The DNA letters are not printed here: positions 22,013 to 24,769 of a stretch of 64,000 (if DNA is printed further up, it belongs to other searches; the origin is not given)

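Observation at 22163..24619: Outer-membrane barrel with SPOR-like and TPR periplasmic domains in place of a plain porin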

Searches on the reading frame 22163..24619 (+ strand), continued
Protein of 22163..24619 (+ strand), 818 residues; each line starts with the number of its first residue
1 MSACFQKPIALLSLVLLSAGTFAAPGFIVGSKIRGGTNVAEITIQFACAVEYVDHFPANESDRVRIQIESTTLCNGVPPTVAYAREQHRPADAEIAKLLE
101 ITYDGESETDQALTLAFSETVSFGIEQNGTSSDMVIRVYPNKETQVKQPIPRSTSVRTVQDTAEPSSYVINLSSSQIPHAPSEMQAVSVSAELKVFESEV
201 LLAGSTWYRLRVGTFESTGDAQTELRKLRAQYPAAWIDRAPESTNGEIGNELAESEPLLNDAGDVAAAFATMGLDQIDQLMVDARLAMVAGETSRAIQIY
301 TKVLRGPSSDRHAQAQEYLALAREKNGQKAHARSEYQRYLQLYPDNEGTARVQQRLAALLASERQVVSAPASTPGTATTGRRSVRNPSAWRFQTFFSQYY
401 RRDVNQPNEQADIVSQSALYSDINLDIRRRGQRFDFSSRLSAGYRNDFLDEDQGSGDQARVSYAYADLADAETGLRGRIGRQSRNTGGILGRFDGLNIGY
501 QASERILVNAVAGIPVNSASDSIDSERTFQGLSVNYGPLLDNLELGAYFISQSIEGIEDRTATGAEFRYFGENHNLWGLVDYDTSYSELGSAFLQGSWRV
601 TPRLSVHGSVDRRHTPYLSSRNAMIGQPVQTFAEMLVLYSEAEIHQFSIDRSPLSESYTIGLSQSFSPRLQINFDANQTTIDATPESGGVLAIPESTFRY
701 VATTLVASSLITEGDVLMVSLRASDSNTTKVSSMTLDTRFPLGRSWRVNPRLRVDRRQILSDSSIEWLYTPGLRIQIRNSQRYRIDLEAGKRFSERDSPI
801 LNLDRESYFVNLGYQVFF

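Call 47: find_homologous_proteins(query=P0202, max_evalue=1e-10)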
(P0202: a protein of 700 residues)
Query P0202 (700 aa): 1045 proteins with E <= 1e-10 among 8000 candidates; the best 120 are listed.
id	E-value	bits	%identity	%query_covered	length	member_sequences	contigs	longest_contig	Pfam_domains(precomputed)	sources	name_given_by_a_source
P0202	0.0e+0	1576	100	100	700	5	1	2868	-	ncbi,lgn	-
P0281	4.8e-161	555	50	78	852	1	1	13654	PF13525.13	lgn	-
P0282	1.5e-159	550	47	81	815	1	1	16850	PF05036.19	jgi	-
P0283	2.2e-155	537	48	78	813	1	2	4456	-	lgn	-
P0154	8.5e-155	535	41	95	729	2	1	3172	-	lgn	-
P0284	2.1e-153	530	46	80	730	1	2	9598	PF05036.19,PF13525.13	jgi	-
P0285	2.7e-153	530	48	78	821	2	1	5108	-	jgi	-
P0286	6.4e-153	529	43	88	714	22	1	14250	-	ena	-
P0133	3.3e-152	526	44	83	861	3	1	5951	PF05036.19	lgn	-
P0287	1.4e-151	524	48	78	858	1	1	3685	PF05036.19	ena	-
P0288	5.9e-151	522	46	87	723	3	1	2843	-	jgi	jgi:hypothetical protein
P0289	1.7e-150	521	47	78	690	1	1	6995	PF05036.19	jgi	-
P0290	1.8e-150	520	46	80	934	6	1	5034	PF05036.19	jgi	jgi:hypothetical protein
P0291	5.4e-150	519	47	82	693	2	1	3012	PF05036.19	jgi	-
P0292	5.6e-150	519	40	99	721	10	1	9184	PF13432.13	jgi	jgi:hypothetical protein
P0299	5.1e-148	512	47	80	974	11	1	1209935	PF05036.19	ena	-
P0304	2.4e-147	510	45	81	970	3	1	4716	PF05036.19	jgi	jgi:tetratricopeptide (TPR) repeat protein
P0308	1.6e-146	507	47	76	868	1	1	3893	PF05036.19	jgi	-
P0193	1.6e-146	507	45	83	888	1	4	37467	PF05036.19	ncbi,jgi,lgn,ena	-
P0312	5.3e-146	506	45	80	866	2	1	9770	PF05036.19,PF13432.13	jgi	jgi:tetratricopeptide (TPR) repeat protein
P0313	1.1e-145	505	47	76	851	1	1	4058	PF05036.19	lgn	-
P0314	1.2e-145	504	46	76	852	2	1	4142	PF05036.19,PF13174.13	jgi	jgi:tetratricopeptide (TPR) repeat protein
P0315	1.6e-145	504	46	76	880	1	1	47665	PF05036.19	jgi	jgi:tetratricopeptide (TPR) repeat protein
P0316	1.8e-145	504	46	76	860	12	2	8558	PF05036.19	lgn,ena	-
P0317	1.9e-145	504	46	77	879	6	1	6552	PF05036.19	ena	-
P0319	3.5e-145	503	47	76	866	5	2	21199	PF05036.19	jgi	jgi:hypothetical protein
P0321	7.4e-145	502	44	81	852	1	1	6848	PF05036.19,PF13174.13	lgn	-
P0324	9.8e-145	501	46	78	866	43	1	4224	PF05036.19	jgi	jgi:tetratricopeptide (TPR) repeat protein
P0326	1.6e-144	501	45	80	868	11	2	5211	PF05036.19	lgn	-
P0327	2.3e-144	500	45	81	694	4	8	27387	PF05036.19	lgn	-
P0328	2.6e-144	500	44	81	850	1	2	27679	PF05036.19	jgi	jgi:hypothetical protein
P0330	5.1e-144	499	46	78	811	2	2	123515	PF05036.19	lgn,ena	-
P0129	5.9e-144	499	46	78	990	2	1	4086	PF05036.19,PF07719.24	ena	-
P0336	5.2e-143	496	44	81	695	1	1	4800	PF05036.19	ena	-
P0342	2.8e-142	493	47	76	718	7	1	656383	PF13428.13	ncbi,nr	ncbi:MAG: hypothetical protein IPM20_08540 [Gammaproteobacteria bacterium]|nr:hypothetical protein [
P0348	5.8e-142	492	44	80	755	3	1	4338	PF05036.19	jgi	jgi:tetratricopeptide (TPR) repeat protein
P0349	6.9e-142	492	48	76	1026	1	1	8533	PF05036.19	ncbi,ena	-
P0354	4.6e-141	489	46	76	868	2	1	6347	PF05036.19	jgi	-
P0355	5.5e-141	489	42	83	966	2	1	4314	PF05036.19,PF13371.13,PF13181.13,PF07719.24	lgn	-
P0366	1.2e-139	485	47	76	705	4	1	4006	PF05036.19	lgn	-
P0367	1.3e-139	485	44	77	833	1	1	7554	PF05036.19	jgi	jgi:hypothetical protein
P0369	1.4e-139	484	47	77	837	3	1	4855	PF05036.19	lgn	-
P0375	5.4e-139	482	45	79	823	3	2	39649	PF05036.19,PF13174.13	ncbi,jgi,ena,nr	ncbi:MAG: SPOR domain-containing protein [Gammaproteobacteria bacterium]|nr:SPOR domain-containing p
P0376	6.2e-139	482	43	78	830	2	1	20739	PF05036.19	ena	-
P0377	7.2e-139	482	46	78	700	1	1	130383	PF13432.13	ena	-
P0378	7.3e-139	482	45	79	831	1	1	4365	PF05036.19,PF13428.13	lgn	-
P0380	1.5e-138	481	44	81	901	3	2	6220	PF05036.19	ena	-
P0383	3.8e-138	480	43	81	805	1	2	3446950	PF05036.19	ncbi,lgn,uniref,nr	ncbi:hypothetical protein BOW53_08280 [Solemya pervernicosa gill symbiont]|uniref:SPOR domain-contai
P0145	4.8e-138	479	42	76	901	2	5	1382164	PF05036.19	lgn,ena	-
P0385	7.8e-138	479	44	79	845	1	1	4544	PF05036.19,PF13432.13,PF13428.13,PF13174.13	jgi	jgi:tetratricopeptide (TPR) repeat protein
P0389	2.2e-137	477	45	76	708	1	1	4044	PF05036.19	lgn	-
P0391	2.9e-137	477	47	76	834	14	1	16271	PF05036.19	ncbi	-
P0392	4.8e-137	476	45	78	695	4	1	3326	PF05036.19,PF13432.13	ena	-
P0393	5.4e-137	476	43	81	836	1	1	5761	PF05036.19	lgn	-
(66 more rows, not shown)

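Call 48: find_encoding_contigs(protein=P0342, flank=9000, max_places=2)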
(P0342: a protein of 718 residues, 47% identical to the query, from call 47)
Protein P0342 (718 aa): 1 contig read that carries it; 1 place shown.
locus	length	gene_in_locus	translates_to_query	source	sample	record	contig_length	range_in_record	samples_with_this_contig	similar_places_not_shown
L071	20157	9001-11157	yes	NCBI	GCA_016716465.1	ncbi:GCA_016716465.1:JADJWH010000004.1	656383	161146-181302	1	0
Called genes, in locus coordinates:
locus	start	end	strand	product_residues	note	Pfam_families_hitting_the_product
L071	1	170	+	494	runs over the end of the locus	PF01565:FAD_binding_4, PF02913:FAD-oxidase_C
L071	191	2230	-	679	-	-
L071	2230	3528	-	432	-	PF00037:Fer4 (weak), PF12797:Fer4_2, PF12837:Fer4_6 (weak), PF13237:Fer4_10, PF14697:Fer4_21, PF12838:Fer4_7, PF07992:Pyr_redox_2, PF13738:Pyr_redox_3, +8 more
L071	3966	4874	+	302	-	-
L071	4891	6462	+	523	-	PF02085:Cytochrom_CIII (faint), PF14522:Cytochrome_C7 (faint), PF14537:Cytochrom_c3_2 (faint)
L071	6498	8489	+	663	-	-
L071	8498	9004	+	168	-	-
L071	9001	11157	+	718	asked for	PF13428:TPR_14 (faint)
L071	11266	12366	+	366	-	PF01565:FAD_binding_4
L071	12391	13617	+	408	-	PF13187:Fer4_9 (faint), PF12837:Fer4_6 (faint), PF12838:Fer4_7, PF13183:Fer4_8, PF13237:Fer4_10 (weak), PF13484:Fer4_16 (weak), PF13534:Fer4_17, PF02754:CCG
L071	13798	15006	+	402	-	PF00266:Aminotran_5, PF01041:DegT_DnrJ_EryC1 (faint)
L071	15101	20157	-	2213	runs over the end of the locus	PF17892:Cadherin_5, PF17963:Big_9, PF17803:Cadherin_4, PF17892:Cadherin_5, PF17963:Big_9, PF17892:Cadherin_5, PF17963:Big_9, PF17803:Cadherin_4, +37 more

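Call 49: find_encoding_contigs(protein=P0383, flank=9000, max_places=2)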
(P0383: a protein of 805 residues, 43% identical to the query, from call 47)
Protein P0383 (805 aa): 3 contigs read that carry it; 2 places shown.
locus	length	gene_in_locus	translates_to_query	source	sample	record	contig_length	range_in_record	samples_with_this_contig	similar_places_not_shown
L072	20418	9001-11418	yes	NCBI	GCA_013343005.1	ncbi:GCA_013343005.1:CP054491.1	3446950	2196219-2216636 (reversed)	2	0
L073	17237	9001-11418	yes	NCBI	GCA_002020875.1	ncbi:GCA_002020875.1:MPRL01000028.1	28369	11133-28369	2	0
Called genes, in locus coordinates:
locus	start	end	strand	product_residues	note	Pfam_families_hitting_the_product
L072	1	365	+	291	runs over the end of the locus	-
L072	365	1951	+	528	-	PF02085:Cytochrom_CIII (faint), PF14537:Cytochrom_c3_2 (faint), PF22113:Mtrc-MtrF_II-IV_dom (faint), PF14522:Cytochrome_C7 (weak)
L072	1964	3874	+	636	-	-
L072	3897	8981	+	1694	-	-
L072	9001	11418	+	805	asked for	PF05036:SPOR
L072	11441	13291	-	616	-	PF08447:PAS_3 (weak), PF00989:PAS, PF08448:PAS_4, PF13188:PAS_8 (weak), PF13426:PAS_9, PF00512:HisKA, PF02518:HATPase_c, PF00072:Response_reg, +1 more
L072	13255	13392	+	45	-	-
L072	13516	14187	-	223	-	PF13185:GAF_2, PF01590:GAF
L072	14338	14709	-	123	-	PF00072:Response_reg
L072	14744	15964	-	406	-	PF00015:MCPsignal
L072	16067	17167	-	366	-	PF00072:Response_reg, PF01339:CheB_methylest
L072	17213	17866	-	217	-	PF03975:CheD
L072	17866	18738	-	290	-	PF03705:CheR_N, PF01739:CheR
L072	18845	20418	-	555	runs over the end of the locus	PF02203:TarH, PF12729:4HB_MCP_1, PF00672:HAMP, PF00015:MCPsignal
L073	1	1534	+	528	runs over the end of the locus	PF02085:Cytochrom_CIII (faint), PF14537:Cytochrom_c3_2 (faint), PF22113:Mtrc-MtrF_II-IV_dom (faint), PF14522:Cytochrome_C7 (weak)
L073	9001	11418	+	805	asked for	PF05036:SPOR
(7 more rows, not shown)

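Call 50: find_encoding_contigs(protein=P0377, flank=9000, max_places=2)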
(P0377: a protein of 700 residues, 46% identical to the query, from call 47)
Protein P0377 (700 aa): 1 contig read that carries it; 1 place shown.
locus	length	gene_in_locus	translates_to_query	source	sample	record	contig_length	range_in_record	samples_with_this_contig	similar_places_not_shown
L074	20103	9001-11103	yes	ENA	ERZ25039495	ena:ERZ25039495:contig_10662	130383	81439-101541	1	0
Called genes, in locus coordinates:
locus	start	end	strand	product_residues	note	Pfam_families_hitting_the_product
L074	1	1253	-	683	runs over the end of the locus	-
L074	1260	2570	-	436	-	PF00037:Fer4 (weak), PF12797:Fer4_2, PF12837:Fer4_6 (weak), PF13237:Fer4_10, PF14697:Fer4_21, PF12838:Fer4_7 (weak), PF07992:Pyr_redox_2, PF13738:Pyr_redox_3, +7 more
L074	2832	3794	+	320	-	-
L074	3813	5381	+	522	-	PF02085:Cytochrom_CIII (faint), PF14537:Cytochrom_c3_2 (faint), PF14522:Cytochrome_C7 (weak)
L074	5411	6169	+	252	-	PF02085:Cytochrom_CIII (faint), PF14537:Cytochrom_c3_2 (faint), PF14522:Cytochrome_C7 (weak)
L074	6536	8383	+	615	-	-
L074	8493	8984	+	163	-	-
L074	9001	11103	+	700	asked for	PF13432:TPR_16 (weak)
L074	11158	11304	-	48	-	-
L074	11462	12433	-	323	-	PF04069:OpuAC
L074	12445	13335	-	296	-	PF00528:BPD_transp_1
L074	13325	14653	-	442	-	PF00005:ABC_tran, PF13304:AAA_21 (faint)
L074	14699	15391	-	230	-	PF01902:Diphthami_syn_2_N (weak), PF28410:Diphthami_syn_2_C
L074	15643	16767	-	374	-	PF00753:Lactamase_B, PF00581:Rhodanese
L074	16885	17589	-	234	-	PF12637:TSCPD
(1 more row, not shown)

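Call 63: search_dna_similar(query=window:22163-24616:+, collection=plasmids, mode=protein, max_evalue=0.001, max_rows=20)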
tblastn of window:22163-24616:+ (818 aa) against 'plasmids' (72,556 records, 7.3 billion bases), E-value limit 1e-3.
No match.
